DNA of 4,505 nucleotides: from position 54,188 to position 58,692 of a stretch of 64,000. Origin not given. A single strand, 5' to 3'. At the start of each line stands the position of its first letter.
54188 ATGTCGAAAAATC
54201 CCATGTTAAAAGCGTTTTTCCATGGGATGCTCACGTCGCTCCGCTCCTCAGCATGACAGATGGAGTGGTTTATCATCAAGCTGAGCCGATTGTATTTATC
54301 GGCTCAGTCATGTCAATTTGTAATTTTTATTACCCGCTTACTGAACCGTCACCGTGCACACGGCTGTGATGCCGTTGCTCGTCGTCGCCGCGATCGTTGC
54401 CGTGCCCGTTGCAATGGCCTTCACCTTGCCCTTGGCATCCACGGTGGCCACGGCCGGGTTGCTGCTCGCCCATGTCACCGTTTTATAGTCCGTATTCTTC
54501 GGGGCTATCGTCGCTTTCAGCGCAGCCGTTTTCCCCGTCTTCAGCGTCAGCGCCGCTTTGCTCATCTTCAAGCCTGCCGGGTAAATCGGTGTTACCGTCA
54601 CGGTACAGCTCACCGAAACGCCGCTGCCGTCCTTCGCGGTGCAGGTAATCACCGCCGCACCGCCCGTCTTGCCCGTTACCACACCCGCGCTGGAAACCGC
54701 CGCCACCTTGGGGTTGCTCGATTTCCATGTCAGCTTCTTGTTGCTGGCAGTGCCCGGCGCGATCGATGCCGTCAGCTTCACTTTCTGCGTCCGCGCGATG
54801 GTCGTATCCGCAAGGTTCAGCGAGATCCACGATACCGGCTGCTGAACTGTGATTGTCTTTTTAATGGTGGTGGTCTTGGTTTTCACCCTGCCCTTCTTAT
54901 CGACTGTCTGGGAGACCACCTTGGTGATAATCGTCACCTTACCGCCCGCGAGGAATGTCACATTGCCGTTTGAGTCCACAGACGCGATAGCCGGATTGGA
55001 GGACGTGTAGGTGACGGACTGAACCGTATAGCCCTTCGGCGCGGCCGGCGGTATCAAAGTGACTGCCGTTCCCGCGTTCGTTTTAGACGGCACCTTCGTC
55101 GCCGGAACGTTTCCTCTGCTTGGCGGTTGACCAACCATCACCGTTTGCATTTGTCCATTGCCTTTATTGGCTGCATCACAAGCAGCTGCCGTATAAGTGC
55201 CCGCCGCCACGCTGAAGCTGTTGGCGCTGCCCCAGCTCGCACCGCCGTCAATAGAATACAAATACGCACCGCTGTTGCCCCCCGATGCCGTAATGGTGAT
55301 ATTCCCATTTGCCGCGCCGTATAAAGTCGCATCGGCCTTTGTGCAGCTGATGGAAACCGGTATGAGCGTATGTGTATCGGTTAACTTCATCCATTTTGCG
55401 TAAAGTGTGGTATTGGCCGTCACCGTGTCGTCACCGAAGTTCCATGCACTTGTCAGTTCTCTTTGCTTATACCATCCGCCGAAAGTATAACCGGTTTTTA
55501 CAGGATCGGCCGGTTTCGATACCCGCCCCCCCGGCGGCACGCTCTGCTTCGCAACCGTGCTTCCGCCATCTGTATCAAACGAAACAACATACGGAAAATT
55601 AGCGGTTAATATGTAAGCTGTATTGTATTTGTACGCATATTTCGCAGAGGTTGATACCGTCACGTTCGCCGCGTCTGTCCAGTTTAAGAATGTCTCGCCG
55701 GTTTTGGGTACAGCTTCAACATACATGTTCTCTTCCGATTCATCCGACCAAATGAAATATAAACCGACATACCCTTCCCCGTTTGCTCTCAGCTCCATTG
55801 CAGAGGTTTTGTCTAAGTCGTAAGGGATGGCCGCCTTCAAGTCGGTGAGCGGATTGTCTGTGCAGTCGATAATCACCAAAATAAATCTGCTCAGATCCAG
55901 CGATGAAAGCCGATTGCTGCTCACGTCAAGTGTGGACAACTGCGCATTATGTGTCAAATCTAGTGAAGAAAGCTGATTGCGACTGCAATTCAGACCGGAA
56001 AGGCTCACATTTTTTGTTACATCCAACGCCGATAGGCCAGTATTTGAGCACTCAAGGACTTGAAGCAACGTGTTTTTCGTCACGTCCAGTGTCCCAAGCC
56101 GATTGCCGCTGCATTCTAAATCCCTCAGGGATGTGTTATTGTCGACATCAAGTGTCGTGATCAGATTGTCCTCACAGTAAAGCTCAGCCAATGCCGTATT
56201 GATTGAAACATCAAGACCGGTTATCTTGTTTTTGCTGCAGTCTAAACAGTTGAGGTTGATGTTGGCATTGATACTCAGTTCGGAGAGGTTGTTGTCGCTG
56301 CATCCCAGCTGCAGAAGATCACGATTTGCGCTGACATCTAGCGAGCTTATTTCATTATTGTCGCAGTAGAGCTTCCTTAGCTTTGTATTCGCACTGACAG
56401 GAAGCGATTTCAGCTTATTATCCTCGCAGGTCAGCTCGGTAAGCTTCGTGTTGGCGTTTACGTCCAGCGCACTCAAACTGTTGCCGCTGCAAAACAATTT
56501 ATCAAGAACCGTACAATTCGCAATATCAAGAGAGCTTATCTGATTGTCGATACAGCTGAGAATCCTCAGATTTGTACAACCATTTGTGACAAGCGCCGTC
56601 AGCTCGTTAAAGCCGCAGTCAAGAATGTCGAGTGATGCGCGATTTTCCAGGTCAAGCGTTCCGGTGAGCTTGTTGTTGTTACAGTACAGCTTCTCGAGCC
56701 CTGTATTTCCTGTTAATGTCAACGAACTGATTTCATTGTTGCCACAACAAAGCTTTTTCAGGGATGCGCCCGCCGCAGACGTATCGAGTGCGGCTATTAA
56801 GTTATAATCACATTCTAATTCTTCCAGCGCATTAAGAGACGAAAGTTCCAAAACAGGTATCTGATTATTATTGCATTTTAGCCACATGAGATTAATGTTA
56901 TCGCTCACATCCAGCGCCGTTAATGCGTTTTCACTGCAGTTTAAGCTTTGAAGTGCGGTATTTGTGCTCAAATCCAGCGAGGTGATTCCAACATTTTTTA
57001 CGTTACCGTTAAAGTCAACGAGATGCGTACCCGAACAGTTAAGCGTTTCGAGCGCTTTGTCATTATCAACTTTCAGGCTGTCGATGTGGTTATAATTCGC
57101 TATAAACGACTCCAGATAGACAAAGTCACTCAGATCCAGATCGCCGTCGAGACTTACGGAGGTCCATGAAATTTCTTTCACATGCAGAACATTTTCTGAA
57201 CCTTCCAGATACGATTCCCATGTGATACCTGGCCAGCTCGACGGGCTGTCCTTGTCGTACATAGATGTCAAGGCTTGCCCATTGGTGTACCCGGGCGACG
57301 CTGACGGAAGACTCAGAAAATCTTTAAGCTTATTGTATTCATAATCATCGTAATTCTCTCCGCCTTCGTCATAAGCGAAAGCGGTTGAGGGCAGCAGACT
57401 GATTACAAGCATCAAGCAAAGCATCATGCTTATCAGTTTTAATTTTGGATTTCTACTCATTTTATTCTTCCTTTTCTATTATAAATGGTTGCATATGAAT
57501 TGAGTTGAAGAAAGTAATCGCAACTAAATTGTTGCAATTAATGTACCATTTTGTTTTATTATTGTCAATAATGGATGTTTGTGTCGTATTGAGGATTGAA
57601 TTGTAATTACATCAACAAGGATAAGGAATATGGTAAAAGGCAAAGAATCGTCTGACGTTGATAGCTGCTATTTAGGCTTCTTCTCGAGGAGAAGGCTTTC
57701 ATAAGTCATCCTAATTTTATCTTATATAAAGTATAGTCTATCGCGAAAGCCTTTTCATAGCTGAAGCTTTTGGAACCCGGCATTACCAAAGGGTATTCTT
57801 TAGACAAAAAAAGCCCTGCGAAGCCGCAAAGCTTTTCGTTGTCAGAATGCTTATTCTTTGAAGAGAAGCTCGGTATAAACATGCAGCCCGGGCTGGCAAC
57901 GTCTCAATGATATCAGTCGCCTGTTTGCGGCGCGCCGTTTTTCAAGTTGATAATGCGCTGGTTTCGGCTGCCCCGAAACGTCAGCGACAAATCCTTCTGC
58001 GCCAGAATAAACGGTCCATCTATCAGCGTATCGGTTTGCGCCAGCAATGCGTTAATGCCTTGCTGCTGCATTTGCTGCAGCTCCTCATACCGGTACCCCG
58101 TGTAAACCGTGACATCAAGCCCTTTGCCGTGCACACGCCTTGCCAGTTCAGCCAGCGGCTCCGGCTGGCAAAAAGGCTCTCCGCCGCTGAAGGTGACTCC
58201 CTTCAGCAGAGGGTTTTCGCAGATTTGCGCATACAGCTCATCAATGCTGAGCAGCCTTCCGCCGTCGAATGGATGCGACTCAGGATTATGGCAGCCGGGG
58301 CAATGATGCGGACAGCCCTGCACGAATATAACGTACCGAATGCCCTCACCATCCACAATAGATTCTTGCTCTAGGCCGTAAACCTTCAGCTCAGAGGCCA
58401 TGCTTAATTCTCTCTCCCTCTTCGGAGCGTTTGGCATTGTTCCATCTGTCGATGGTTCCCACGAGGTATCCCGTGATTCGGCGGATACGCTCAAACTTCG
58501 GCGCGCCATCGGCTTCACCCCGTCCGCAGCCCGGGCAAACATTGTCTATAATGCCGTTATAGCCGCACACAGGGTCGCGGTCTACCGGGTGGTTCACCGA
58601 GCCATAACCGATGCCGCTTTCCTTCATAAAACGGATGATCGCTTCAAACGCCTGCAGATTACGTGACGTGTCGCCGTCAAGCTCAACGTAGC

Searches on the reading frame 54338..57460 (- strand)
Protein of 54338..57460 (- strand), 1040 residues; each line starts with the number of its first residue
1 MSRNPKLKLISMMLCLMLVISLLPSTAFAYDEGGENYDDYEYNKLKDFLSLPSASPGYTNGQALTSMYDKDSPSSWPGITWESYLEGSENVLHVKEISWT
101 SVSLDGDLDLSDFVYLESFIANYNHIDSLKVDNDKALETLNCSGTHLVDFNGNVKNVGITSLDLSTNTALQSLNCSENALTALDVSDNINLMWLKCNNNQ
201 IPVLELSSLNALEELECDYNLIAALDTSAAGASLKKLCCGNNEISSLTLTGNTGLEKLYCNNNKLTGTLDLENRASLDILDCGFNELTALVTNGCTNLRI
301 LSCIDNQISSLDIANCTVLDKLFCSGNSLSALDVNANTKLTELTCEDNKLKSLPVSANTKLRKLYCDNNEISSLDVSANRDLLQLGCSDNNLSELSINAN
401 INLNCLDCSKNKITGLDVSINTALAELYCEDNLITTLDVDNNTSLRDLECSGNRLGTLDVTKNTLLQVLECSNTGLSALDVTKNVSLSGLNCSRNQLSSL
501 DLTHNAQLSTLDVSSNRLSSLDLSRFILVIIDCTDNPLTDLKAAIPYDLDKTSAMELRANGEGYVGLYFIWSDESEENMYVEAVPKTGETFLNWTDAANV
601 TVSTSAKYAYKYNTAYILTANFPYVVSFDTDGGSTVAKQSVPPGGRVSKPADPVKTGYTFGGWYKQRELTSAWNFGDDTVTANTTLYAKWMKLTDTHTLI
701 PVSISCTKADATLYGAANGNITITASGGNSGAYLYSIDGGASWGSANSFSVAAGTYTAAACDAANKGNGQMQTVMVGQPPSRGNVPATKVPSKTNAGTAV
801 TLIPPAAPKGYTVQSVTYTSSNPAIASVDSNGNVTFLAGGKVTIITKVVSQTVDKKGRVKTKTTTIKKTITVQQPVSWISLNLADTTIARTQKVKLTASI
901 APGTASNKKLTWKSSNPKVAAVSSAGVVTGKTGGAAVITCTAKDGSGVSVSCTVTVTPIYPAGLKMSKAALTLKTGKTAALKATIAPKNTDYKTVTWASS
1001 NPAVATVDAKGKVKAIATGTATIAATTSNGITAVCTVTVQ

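Call 49: search_protein_families(library=pfam, proteins=[window:54338-57460:-], max_evalue=0.001)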
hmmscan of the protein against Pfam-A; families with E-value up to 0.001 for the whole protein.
window:54338-57460:- (1040 aa): 7 families
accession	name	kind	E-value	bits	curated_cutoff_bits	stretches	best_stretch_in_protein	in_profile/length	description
PF02368.24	Big_2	-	2.1e-32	111.3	22.8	3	966-1036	7-78/79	Bacterial Ig-like domain (group 2)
PF12799.13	LRR_4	-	2.8e-25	88.2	27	2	338-376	1-41/44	Leucine Rich repeats (2 copies)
PF09479.16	Flg_new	-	5.5e-21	74.9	27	1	624-689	1-65/65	Listeria-Bacteroides repeat domain (List_Bact_rpt)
PF22359.2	Big-like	-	6.1e-07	30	27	0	994-1039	2-46/48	Bacterial Ig-like domain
PF23414.1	Beta-prop_EML_2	-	3.4e-05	23.8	90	0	297-445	11-159/266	Echinoderm microtubule-associated protein second beta-propeller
PF13573.12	SprB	-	0.00022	21.2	28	1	714-741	10-36/37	SprB repeat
PF24807.1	WD40_CDC20-Fz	-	0.00084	19.2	200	1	325-445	50-170/292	CDC20/Fizzy WD40 domain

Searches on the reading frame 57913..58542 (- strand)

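Call 49: search_protein_families(library=pfam, proteins=[window:57913-58542:-], max_evalue=0.001)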
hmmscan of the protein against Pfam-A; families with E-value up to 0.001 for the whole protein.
window:57913-58542:- (209 aa): 2 families
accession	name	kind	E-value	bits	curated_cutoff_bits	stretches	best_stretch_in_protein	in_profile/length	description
PF13353.11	Fer4_12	-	4.8e-37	127.8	22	1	63-198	1-137/137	4Fe-4S single cluster domain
PF04055.27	Radical_SAM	-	7e-10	39.8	29.5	1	71-164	1-103/166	Radical SAM superfamily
